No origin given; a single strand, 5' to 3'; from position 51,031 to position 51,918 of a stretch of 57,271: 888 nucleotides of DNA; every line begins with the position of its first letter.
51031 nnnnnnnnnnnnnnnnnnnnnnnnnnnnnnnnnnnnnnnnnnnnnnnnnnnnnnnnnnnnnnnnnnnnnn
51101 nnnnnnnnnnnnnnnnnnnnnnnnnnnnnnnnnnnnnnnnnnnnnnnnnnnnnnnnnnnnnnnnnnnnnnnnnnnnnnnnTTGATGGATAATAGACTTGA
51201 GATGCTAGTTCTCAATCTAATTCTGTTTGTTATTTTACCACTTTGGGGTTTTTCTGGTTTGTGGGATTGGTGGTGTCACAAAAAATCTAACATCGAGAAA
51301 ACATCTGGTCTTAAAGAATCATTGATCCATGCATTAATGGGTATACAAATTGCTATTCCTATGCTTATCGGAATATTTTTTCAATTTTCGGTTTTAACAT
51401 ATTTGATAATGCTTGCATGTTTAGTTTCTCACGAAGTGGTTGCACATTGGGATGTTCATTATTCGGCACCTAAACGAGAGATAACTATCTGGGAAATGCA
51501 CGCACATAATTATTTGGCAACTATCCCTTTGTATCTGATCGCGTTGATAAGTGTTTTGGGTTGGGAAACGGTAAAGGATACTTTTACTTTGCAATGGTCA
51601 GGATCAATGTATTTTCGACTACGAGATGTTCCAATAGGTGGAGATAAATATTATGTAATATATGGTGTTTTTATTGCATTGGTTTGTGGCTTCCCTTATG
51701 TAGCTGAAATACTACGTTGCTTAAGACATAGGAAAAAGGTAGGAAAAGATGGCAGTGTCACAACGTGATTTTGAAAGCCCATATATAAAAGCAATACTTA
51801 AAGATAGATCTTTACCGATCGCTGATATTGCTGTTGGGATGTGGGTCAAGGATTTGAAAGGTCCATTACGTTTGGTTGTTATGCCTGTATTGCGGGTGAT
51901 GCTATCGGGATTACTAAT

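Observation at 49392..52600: Uncharacterised four-gene cassette: KAS III-like condensing enzyme, heme-oxygenase-like candidate diiron oxidase, His-cluster membrane protein, orphan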

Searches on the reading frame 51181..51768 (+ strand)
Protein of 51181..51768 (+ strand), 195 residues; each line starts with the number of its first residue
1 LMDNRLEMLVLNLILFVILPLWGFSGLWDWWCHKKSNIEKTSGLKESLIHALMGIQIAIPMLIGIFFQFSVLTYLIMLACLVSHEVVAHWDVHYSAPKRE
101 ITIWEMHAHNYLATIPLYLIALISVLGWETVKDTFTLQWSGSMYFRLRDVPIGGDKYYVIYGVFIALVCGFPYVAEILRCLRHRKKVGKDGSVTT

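Call 3: search_protein_families(library=pfam, proteins=[window:51181-51768:+], max_evalue=1)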
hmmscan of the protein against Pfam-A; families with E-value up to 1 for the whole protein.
window:51181-51768:+ (195 aa): 0 families

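Call 4: search_protein_families(library=ncbifam, proteins=[window:51181-51768:+], max_evalue=1)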
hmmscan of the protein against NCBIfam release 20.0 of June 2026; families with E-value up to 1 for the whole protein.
window:51181-51768:+ (195 aa): 0 families

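Call 18: find_homologous_proteins(query=window:51181-51768:+)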
Query window:51181-51768:+ (195 aa): 137 proteins with E <= 0.001 among 185 candidates; the best 120 are listed.
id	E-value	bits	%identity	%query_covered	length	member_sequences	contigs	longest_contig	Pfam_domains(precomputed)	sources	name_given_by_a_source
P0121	6.0e-128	443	100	99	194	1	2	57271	-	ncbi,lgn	-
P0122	1.2e-108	380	83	98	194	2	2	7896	-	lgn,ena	-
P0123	8.4e-95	334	73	98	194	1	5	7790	-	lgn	-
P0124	4.1e-93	329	74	98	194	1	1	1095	-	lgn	-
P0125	1.1e-91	324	72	99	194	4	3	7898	-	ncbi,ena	-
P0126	6.1e-91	322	72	98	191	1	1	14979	-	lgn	-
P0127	8.2e-91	321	74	95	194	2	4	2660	-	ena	-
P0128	4.2e-88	313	71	97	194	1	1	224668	-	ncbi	ncbi:MAG: diguanylate cyclase [Acidimicrobiia bacterium]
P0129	1.0e-85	305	68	97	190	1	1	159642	-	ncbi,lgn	-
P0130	7.0e-83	296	67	94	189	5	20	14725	-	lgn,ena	-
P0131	3.8e-82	293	65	94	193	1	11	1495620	-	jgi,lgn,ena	jgi:hypothetical protein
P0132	9.5e-63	230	59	93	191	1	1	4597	-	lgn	-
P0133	2.3e-62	229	54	94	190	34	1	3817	-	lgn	-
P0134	6.5e-62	227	56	89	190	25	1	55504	-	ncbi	ncbi:MAG: diguanylate cyclase [Woeseiaceae bacterium]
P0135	9.2e-62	227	54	91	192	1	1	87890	-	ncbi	-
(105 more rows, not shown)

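Call 32: predict_structure(alignment_id=A2)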
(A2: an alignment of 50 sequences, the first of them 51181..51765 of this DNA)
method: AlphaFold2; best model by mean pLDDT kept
length: 195 residues; sequences in the alignment: 50
mean_pLDDT: 94.1   pTM: 0.86
mean pLDDT of the five models: 94.1, 93.2, 92.4, 92.1, 92.0
residues with pLDDT >= 90: 174; 70-90: 16; 50-70: 4; < 50: 1
segments of 3 or more residues with pLDDT < 50: none
pLDDT, mean of each block of 10 residues (from residue 1): 88 96 95 96 96 95 97 98 96 94 90 92 97 98 97 95 96 97 93 59
secondary structure, 60 per line:
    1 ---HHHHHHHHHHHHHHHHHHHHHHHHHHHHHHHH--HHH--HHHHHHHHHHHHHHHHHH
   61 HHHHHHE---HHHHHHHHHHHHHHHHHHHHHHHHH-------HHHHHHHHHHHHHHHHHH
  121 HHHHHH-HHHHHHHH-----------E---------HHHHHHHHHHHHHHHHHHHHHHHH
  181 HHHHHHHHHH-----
elements in order: H4-35 H43-66 H71-95 H103-126 H128-135 H157-190

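Call 35: fold_search(model_id=the predicted structure, library=pdb)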
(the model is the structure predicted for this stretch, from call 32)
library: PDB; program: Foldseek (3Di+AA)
matches with E <= 10: 71; with E <= 0.001: 0
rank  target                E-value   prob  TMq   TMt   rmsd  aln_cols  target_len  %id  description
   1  5hxc                  1.1e+00  0.07  0.20  0.15  16.4       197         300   15  Structural mechanisms of extracellular ion exchange and induced binding-site occlusion in the sodium-calcium exchanger N (released 2016-05-11)
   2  5hxs                  2.0e+00  0.04  0.19  0.14  16.9       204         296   12  Structural mechanisms of extracellular ion exchange and induced binding-site occlusion in the sodium-calcium exchanger N (released 2016-05-11)
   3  5jdl                  2.1e+00  0.05  0.21  0.16  14.8       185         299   11  Structural mechanisms of extracellular ion exchange and induced binding-site occlusion in the sodium-calcium exchanger N (released 2016-05-11)
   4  8st2_C                2.6e+00  0.06  0.23  0.14  14.2       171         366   10  The 3alpha2beta stoichiometry of human alpha4beta2 nicotinic acetylcholine receptor in complex with acetylcholine (released 2024-02-07)
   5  8u75_A                3.3e+00  0.02  0.16  0.05  24.5       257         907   11  R399A mutant of sea urchin SLC9C1 at pH 6 in Na+ - Compressed state (released 2025-03-26)
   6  5jdq                  3.5e+00  0.03  0.22  0.17  17.1       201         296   13  Structural mechanisms of extracellular ion exchange and induced binding-site occlusion in the sodium-calcium exchanger N (released 2016-05-11)
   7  2ah6_C                3.9e+00  0.11  0.23  0.27   8.0        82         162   10  Crystal structure of a putative cobalamin adenosyltransferase (bh1595) from bacillus halodurans c-125 at 1.60 A resolu (released 2005-08-16)
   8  1nog                  4.2e+00  0.10  0.24  0.30   8.7        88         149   17  Crystal Structure of Conserved Protein 0546 from Thermoplasma Acidophilum (released 2003-07-29)
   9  9lnb_A                4.2e+00  0.04  0.25  0.15  17.7       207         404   15  Cryo-EM structure of lumen facing G6PT1 in the apo state (released 2025-12-31)
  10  8ii8                  4.2e+00  0.03  0.20  0.19  20.8       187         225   11  X-ray crystal structure of pink-colored protein from Pleurotus salmoneostramineus in complex with natural chromophore (released 2024-08-14)
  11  8w6j_A                4.2e+00  0.03  0.15  0.11  14.4       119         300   11  Cryo-EM structure of Escherichia coli Str K12 FtsE(E163Q)X/EnvC complex with ATP in peptidisc (released 2023-12-20)
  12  9qxu_A                4.2e+00  0.01  0.14  0.05  32.9       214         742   13  JetABC DNA loaded state monomer (open) (released 2025-10-01)
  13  8st3_B                4.4e+00  0.08  0.27  0.16  15.3       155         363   10  The 2alpha3beta stoichiometry of human alpha4beta2 nicotinic acetylcholine receptor in complex with acetylcholine and  (released 2024-02-07)
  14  5cy5_B                4.7e+00  0.08  0.23  0.28   9.1       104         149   13  Crystal structure of the T33-51H designed self-assembling protein tetrahedron (released 2016-08-10)
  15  9m3s_R                4.7e+00  0.03  0.26  0.18  17.8       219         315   13  Cryo-EM structure of the histamine-bound zTAAR13a-Gs complex (released 2026-03-11)
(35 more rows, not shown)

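Call 45: search_protein_families(library=pfam, alignment_id=A2, max_evalue=10)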
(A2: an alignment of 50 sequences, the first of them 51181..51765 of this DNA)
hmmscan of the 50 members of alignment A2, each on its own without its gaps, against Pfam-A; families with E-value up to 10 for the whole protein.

A. member 1, window:51181-51765:+ (195 aa): 0 families

B. families by the number of members that match (of 50 scanned): 15 families
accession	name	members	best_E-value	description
PF10541.14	KASH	6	0.045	Nuclear envelope localisation domain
PF07264.17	EI24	3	1.8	Sulfate transporter CysZ/Etoposide-induced protein 2.4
PF04116.19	FA_hydroxylase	2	0.11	Fatty acid hydroxylase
PF24195.1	DUF7420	2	0.12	Family of unknown function (DUF7420)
PF12420.13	DUF3671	2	0.31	Fam-L, Fam-M like protein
PF19382.4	DUF5957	1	0.0081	Family of unknown function (DUF5957)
PF16996.10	Asp4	1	0.014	Accessory secretory protein Sec Asp4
PF12841.12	YvrJ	1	0.024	YvrJ protein family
PF18800.6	Atthog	1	0.043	Attenuator of Hedgehog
PF15190.11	TMEM251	1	0.088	Transmembrane protein 251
PF00951.23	Arteri_Gl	1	0.16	Arterivirus GL envelope glycoprotein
PF09527.15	ATPase_gene1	1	0.19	Putative F0F1-ATPase subunit Ca2+/Mg2+ transporter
PF10954.13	DUF2755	1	2.1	Protein of unknown function (DUF2755)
PF11337.13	DUF3139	1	3.7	Protein of unknown function (DUF3139)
PF05101.18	VirB3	1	7.4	Type IV secretory pathway, VirB3-like protein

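Call 53: search_protein_representatives(alignment_id=A2)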
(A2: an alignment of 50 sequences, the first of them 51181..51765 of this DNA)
Query: 50 sequences, 190 profile positions. Proteins with E-value up to 0.001 (for the whole library): 937; up to 1e-10: 579; up to 1e-30: 93. The best 150 are listed.
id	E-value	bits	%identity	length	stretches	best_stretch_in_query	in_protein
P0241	2.8e-81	288.3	-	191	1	3-187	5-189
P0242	5.2e-59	215.6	-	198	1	4-186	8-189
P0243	3.9e-54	199.8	-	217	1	5-183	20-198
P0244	1.8e-53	197.6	-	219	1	2-108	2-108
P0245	3.8e-51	190.0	-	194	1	5-184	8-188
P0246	2.6e-50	187.3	-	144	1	47-186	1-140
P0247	2.6e-50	187.3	-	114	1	2-105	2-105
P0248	7.0e-49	182.6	-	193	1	3-183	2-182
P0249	1.4e-44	168.6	-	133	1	3-102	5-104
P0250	1.5e-43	165.2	-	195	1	11-187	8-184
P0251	5.3e-42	160.2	-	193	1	10-186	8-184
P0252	1.6e-41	158.6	-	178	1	60-184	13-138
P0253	4.7e-41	157.1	-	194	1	9-183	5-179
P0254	8.4e-41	156.3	-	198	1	11-182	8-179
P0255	5.9e-40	153.5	-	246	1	10-186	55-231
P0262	4.2e-39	150.7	-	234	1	10-182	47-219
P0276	6.1e-37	143.7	-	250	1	10-186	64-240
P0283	8.2e-36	140.0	-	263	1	10-184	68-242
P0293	2.4e-34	135.2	-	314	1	5-181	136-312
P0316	4.4e-32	127.8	-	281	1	7-180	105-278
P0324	1.2e-31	126.4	-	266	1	4-188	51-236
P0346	1.1e-29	120.0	-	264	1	3-154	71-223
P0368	4.1e-28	114.9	-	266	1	6-184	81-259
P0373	6.0e-28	114.3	-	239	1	4-186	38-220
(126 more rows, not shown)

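Call 54: search_protein_families(library=pfam, proteins=[P0255, P0262, P0276, P0283, P0293, P0316, P0324, P0346, P0368, P0373], max_evalue=1)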
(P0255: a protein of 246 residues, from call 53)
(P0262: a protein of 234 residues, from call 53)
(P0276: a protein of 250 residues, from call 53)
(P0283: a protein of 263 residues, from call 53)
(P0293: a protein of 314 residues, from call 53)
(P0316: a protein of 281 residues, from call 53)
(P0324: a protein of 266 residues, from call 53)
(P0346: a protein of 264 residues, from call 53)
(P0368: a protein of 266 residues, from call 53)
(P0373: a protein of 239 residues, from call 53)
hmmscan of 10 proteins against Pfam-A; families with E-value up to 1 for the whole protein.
P0255 (246 aa): 0 families

P0262 (234 aa): 0 families

P0276 (250 aa): 0 families

P0283 (263 aa): 2 families
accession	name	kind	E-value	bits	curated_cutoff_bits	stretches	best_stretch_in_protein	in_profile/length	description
PF00474.23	SSF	-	0.0051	16.2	22.8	1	96-184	271-359/406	Sodium:solute symporter family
PF00854.27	PTR2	-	0.11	11.8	27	1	117-150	72-104/392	POT family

P0293 (314 aa): 0 families

P0316 (281 aa): 0 families

P0324 (266 aa): 1 family
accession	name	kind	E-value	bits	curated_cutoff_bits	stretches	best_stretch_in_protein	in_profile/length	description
PF18898.5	DUF5654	-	0.12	12.8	23.8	0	163-188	14-40/71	Family of unknown function (DUF5654)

P0346 (264 aa): 2 families
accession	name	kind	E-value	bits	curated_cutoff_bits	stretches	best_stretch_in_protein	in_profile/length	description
PF08395.17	7tm_7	-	0.0011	18.8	26.6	1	154-237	47-134/370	7tm Chemosensory receptor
PF03334.19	PhaG_MnhG_YufB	-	0.087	13.5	23.4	1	117-147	48-78/80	Na+/H+ antiporter subunit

P0368 (266 aa): 0 families

P0373 (239 aa): 0 families

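Call 58: find_homologous_proteins(query=A5, max_evalue=0.001)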
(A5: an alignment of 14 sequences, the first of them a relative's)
Query A5 (14 sequences) (263 aa, profile of the alignment): 395 proteins with E <= 0.001 among 8000 candidates; the best 120 are listed.
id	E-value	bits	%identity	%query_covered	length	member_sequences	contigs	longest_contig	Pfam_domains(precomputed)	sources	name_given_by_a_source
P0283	6.6e-96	339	100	100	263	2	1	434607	-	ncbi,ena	-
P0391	6.0e-91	322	62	75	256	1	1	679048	-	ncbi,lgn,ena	-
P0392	1.7e-89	318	58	79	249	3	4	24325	-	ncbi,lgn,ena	-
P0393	6.9e-89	316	51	88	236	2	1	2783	-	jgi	jgi:hypothetical protein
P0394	4.0e-88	313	61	76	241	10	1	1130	-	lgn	-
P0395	5.4e-88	313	59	76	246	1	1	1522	-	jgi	jgi:hypothetical protein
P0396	1.9e-87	311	53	96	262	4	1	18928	-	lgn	-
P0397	2.0e-87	311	62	96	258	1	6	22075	-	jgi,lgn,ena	-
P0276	1.9e-86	308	39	73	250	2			-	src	-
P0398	4.5e-86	306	49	75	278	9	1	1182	-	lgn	-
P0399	1.6e-85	305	48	77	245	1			-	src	-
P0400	1.9e-85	304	67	83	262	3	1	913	-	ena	-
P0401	2.1e-85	304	55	70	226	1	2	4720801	-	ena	-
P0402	6.4e-85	303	53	89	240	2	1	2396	-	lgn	-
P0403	7.7e-85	302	65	77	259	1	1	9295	-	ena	-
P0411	9.5e-83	295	45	75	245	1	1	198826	-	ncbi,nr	ncbi:diguanylate cyclase [Acidobacteria bacterium AB60]|nr:diguanylate cyclase [Acidobacteria bacter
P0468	7.8e-78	279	49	63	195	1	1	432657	-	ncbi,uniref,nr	ncbi:hypothetical protein [Inquilinus sp. Marseille-Q2685]|uniref:hypothetical protein n=1 Tax=Inqui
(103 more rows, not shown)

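Call 59: find_encoding_contigs(protein=P0283, flank=5000, max_places=1)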
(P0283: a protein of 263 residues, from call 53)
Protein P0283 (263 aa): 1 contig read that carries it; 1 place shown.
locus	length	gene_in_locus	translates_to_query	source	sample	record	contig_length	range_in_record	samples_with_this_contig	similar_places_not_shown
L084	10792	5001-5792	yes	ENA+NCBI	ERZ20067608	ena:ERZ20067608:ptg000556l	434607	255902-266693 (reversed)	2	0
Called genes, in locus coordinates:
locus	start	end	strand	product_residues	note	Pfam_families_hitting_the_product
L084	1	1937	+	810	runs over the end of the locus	PF13620:CarboxypepD_reg, PF13715:CarbopepD_reg_2, PF07715:Plug, PF00593:TonB_dep_Rec_b-barrel, PF14905:OMP_b-brl_3 (weak)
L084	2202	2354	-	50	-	-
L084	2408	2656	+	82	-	-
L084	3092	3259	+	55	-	-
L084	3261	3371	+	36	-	-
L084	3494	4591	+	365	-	PF01447:Peptidase_M4, PF02868:Peptidase_M4_C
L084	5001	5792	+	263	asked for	-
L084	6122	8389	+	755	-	PF18962:Por_Secre_tail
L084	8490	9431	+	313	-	PF16884:ADH_N_2 (weak), PF08240:ADH_N, PF00107:ADH_zinc_N, PF13602:ADH_zinc_N_2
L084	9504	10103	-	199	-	PF13875:DUF4202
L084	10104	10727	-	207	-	PF13241:NAD_binding_7, PF14824:Sirohm_synth_M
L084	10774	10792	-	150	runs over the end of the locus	PF00583:Acetyltransf_1, PF13673:Acetyltransf_10, PF13508:Acetyltransf_7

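Call 60: find_encoding_contigs(protein=P0411, flank=5000, max_places=1)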
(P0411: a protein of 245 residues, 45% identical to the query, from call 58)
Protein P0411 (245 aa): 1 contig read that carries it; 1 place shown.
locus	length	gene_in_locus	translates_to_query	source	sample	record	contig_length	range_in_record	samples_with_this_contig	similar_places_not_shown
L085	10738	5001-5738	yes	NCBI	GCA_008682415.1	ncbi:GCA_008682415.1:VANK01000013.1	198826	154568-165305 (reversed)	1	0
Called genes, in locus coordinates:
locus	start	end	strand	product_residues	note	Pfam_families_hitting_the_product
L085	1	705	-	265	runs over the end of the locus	PF00483:NTP_transferase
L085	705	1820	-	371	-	PF13524:Glyco_trans_1_2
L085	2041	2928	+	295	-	PF00165:HTH_AraC (faint), PF12833:HTH_18, PF06445:GyrI-like, PF14526:Cass2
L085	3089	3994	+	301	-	PF00106:adh_short, PF08659:KR, PF13561:adh_short_C2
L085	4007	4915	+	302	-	PF01545:Cation_efflux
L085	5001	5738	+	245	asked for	-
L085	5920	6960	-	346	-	PF13480:Acetyltransf_6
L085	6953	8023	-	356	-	PF13439:Glyco_transf_4, PF00534:Glycos_transf_1, PF13692:Glyco_trans_1_4, PF13524:Glyco_trans_1_2 (weak)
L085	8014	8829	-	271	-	PF02585:PIG-L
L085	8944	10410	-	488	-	PF16697:Yop-YscD_cpl, PF00498:FHA, PF01464:SLT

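Call 61: find_encoding_contigs(protein=P0468, flank=5000, max_places=1)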
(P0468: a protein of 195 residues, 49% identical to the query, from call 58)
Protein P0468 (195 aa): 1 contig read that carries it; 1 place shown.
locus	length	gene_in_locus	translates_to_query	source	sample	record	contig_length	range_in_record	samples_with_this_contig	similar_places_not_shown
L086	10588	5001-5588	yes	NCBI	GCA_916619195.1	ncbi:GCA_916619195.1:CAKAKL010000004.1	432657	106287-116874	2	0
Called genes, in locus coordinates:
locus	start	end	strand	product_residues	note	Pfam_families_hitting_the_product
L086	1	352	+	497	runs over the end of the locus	PF00171:Aldedh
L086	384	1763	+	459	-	PF00202:Aminotran_3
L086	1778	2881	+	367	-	PF08240:ADH_N, PF00107:ADH_zinc_N, PF13602:ADH_zinc_N_2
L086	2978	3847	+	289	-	PF23441:SDR (weak), PF00106:adh_short, PF08659:KR, PF13561:adh_short_C2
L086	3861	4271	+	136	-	PF05239:PRC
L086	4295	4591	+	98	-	-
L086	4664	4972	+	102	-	-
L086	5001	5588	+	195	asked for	-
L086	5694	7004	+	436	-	PF01566:Nramp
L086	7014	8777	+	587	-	-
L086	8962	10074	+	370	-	PF01073:3Beta_HSD, PF01370:Epimerase, PF02719:Polysacc_synt_2, PF05368:NmrA (weak), PF13460:NAD_binding_10, PF16363:GDP_Man_Dehyd, PF01370:Epimerase, PF16363:GDP_Man_Dehyd, +2 more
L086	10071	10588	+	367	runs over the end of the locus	PF00106:adh_short (faint), PF04321:RmlD_sub_bind, PF01073:3Beta_HSD, PF01370:Epimerase, PF02719:Polysacc_synt_2 (weak), PF08659:KR (weak), PF16363:GDP_Man_Dehyd, PF07993:NAD_binding_4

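Call 62: find_encoding_contigs(protein=P0401, flank=5000, max_places=1)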
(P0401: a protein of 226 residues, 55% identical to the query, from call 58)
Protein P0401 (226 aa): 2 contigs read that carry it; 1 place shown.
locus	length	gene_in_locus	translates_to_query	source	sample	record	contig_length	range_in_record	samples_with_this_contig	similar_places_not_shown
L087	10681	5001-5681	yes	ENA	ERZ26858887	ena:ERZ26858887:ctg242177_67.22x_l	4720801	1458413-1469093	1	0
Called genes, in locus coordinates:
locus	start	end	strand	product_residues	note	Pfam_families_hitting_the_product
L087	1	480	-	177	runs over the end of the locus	PF01250:Ribosomal_S6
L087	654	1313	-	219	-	PF01195:Pept_tRNA_hydro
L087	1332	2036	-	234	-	PF01386:Ribosomal_L25p, PF14693:Ribosomal_TL5_C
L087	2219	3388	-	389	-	PF13793:Pribosyltran_N, PF00156:Pribosyltran, PF14572:Pribosyl_synth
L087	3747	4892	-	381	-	PF00288:GHMP_kinases_N, PF08544:GHMP_kinases_C (weak)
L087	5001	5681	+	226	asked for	-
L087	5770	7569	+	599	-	PF01019:G_glu_transpept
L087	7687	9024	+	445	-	PF00083:Sugar_tr, PF07690:MFS_1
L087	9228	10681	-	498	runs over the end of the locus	PF12704:MacB_PCD, PF02687:FtsX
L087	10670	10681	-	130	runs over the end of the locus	PF02687:FtsX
